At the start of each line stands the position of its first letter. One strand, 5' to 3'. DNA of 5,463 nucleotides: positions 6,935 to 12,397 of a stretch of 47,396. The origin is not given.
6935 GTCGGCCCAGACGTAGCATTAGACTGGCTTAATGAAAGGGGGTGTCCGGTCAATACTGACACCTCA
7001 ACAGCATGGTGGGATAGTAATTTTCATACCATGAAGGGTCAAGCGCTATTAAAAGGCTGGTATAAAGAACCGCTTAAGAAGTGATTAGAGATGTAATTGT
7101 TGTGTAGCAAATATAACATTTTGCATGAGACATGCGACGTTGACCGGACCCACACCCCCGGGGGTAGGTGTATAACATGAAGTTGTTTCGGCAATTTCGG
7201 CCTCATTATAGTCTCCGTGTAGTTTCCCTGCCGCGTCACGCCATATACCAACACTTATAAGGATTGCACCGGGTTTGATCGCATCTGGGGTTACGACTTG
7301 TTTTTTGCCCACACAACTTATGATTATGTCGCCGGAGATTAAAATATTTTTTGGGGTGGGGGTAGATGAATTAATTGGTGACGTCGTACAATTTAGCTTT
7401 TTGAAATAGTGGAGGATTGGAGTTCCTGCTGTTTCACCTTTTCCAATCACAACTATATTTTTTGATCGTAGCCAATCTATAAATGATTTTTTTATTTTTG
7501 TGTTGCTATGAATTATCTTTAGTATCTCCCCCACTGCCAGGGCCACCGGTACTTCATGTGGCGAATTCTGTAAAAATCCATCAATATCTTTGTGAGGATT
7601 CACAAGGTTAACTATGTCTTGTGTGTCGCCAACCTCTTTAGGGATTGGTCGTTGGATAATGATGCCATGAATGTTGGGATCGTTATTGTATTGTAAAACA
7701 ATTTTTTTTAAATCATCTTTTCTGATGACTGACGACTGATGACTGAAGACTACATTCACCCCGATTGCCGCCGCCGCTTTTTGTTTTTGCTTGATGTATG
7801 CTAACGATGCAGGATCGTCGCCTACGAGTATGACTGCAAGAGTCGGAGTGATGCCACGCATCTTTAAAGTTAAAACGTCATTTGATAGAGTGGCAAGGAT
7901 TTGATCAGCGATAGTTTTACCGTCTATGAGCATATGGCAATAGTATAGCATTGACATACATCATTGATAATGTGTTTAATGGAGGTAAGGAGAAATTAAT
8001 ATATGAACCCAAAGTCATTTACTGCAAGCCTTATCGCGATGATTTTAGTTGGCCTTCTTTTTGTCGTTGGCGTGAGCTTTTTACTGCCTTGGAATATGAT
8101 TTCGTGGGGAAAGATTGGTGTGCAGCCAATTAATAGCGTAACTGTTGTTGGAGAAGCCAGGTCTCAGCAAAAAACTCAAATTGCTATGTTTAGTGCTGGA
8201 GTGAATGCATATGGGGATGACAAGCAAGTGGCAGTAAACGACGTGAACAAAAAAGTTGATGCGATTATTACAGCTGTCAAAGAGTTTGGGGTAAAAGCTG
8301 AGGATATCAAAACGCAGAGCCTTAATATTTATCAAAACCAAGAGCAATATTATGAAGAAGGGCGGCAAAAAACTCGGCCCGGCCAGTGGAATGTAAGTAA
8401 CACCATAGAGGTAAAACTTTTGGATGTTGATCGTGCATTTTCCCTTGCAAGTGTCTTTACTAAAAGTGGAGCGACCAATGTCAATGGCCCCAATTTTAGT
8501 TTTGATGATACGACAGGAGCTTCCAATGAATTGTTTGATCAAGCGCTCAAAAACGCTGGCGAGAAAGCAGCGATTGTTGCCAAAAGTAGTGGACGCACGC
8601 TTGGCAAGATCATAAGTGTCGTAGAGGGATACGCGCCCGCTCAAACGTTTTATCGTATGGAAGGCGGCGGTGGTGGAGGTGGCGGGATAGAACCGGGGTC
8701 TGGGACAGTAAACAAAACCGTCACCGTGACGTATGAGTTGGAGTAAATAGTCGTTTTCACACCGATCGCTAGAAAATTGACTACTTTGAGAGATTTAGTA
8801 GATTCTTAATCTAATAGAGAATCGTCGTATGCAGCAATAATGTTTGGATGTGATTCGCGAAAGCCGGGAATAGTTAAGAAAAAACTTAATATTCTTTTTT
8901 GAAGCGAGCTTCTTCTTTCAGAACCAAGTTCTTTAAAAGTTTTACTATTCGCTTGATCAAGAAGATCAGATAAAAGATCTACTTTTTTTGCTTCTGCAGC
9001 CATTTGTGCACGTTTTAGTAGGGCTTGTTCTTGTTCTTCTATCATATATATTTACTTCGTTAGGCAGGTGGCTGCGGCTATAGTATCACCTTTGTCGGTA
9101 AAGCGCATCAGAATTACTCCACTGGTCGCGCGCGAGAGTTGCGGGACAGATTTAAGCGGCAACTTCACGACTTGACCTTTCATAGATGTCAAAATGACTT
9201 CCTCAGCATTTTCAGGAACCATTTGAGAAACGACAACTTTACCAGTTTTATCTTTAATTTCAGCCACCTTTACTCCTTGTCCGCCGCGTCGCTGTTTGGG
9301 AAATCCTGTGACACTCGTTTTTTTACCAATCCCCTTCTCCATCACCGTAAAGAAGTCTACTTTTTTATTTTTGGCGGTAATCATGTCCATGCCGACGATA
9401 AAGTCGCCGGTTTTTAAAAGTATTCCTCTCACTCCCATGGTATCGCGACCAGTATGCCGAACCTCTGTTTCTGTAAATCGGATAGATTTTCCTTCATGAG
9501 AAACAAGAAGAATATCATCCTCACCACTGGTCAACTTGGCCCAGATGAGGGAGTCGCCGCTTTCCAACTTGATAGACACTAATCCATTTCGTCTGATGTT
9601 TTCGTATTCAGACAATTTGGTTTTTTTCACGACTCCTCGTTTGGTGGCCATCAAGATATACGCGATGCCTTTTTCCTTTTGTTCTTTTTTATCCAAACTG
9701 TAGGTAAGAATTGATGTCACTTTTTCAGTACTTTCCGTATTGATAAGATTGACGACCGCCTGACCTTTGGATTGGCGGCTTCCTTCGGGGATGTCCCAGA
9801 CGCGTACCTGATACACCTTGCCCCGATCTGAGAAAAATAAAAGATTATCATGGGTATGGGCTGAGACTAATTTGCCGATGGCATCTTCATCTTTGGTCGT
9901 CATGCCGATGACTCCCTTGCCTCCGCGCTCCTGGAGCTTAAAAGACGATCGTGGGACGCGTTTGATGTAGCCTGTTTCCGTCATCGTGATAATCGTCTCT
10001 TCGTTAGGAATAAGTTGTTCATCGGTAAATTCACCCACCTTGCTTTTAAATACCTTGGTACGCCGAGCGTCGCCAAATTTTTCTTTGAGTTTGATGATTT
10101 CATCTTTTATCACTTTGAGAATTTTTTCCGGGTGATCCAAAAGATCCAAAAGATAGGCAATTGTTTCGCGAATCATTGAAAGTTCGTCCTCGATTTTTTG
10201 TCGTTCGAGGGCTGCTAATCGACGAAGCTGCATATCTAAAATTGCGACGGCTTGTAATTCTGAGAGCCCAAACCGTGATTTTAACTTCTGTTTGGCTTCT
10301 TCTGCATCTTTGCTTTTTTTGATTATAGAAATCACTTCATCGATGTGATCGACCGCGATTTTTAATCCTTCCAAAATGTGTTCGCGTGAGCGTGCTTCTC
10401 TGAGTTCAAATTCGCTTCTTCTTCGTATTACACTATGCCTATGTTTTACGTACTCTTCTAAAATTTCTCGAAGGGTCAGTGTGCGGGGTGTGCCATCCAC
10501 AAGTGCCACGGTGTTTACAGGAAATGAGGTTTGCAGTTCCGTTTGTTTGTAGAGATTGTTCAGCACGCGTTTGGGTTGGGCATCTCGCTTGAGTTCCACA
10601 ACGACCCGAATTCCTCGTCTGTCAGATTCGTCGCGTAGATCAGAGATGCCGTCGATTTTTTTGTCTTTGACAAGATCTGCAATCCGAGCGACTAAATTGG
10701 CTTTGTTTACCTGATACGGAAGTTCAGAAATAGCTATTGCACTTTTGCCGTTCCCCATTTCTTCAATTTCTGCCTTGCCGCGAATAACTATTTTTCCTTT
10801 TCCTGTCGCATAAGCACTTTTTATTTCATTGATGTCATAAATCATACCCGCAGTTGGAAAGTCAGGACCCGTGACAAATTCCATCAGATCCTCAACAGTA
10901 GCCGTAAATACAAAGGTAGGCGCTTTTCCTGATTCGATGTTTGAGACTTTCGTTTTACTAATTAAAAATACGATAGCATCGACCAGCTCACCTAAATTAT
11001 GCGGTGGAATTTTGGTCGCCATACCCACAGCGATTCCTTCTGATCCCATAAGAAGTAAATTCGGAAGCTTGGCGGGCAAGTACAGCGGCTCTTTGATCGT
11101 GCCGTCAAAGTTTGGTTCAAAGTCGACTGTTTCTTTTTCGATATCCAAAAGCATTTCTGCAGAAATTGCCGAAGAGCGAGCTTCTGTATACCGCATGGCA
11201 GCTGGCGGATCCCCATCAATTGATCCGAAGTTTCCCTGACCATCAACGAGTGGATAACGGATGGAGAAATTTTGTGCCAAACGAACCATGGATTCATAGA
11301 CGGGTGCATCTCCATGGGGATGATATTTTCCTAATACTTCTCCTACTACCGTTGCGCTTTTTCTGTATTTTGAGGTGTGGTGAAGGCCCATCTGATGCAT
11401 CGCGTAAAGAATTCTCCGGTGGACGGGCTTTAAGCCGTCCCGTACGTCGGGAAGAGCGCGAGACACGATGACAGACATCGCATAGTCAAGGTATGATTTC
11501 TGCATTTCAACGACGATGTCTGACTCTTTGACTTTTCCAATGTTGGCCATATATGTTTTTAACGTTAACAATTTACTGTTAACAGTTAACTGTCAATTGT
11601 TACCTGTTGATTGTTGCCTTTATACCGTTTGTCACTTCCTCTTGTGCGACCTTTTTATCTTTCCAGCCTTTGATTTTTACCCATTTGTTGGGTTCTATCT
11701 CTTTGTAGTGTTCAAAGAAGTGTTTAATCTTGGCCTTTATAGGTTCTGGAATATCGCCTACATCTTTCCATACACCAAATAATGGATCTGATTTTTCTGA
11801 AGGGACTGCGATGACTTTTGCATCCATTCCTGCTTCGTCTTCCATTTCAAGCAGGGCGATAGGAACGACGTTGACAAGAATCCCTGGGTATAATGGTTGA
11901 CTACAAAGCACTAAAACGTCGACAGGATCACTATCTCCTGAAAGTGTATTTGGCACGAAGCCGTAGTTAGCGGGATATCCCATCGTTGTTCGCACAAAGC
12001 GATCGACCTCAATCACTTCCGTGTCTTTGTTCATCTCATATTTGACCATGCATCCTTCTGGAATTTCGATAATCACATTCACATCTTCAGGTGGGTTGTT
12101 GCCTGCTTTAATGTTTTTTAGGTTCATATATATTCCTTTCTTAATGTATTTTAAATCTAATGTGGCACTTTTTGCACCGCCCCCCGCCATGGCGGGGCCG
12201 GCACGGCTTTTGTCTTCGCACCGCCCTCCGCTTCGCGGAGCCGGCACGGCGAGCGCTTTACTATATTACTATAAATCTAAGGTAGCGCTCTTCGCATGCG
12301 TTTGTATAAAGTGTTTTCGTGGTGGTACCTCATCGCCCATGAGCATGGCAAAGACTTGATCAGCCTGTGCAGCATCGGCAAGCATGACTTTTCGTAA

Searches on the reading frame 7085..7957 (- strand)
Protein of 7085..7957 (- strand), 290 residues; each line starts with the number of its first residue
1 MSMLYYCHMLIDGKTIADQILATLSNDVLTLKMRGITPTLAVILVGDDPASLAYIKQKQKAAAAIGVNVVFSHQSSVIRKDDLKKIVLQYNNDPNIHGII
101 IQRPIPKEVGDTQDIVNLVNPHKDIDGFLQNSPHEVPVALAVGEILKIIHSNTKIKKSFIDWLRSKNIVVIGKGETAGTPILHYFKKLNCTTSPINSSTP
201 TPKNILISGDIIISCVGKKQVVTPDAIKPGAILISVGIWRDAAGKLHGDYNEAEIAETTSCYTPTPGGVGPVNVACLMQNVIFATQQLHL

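Call 81: search_protein_families(library=pfam, proteins=[window:7085-7957:-], max_evalue=0.0001)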
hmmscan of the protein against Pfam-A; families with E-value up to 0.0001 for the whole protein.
window:7085-7957:- (290 aa): 2 families
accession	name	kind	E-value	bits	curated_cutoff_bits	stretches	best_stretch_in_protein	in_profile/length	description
PF02882.25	THF_DHG_CYH_C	-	6e-32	110.6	27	1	163-286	34-157/160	Tetrahydrofolate dehydrogenase/cyclohydrolase, NAD(P)-binding domain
PF00763.28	THF_DHG_CYH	-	4.2e-31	108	32.8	1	11-126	1-115/115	Tetrahydrofolate dehydrogenase/cyclohydrolase, catalytic domain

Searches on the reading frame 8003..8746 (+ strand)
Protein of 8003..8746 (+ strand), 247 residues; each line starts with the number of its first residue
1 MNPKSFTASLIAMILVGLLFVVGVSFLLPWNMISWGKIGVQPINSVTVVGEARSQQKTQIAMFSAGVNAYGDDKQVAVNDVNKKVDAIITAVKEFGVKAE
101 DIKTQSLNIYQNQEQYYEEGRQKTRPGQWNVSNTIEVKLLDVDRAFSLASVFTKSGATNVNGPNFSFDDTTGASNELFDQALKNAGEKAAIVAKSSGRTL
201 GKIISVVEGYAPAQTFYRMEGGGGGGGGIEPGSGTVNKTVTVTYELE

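Call 81: search_protein_families(library=pfam, proteins=[window:8003-8746:+], max_evalue=0.0001)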
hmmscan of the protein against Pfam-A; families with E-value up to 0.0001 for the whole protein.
window:8003-8746:+ (247 aa): 1 family
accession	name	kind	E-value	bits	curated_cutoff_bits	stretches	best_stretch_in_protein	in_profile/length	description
PF04402.19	SIMPL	-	8.6e-36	124.5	25.2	1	46-244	1-205/205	Protein of unknown function (DUF541)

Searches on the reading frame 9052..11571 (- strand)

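Call 81: search_protein_families(library=pfam, proteins=[window:9052-11571:-], max_evalue=0.0001)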
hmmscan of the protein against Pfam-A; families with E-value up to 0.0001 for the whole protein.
window:9052-11571:- (839 aa): 2 families
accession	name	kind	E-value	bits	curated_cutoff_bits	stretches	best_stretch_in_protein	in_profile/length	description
PF00521.26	DNA_topoisoIV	-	8.1e-161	536.1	31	1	38-492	1-431/432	DNA gyrase/topoisomerase IV, subunit A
PF03989.18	DNA_gyraseA_C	-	1.5e-61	204.1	27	6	638-681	2-47/48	DNA gyrase C-terminal domain, beta-propeller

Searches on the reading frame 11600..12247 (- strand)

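Call 81: search_protein_families(library=pfam, proteins=[window:11600-12247:-], max_evalue=0.0001)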
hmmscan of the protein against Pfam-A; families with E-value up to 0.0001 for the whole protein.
window:11600-12247:- (215 aa): 1 family
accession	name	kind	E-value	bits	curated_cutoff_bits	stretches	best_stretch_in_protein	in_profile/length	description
PF00719.24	Pyrophosphatase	-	1.7e-54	184.2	23.5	1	58-210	1-150/153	Inorganic pyrophosphatase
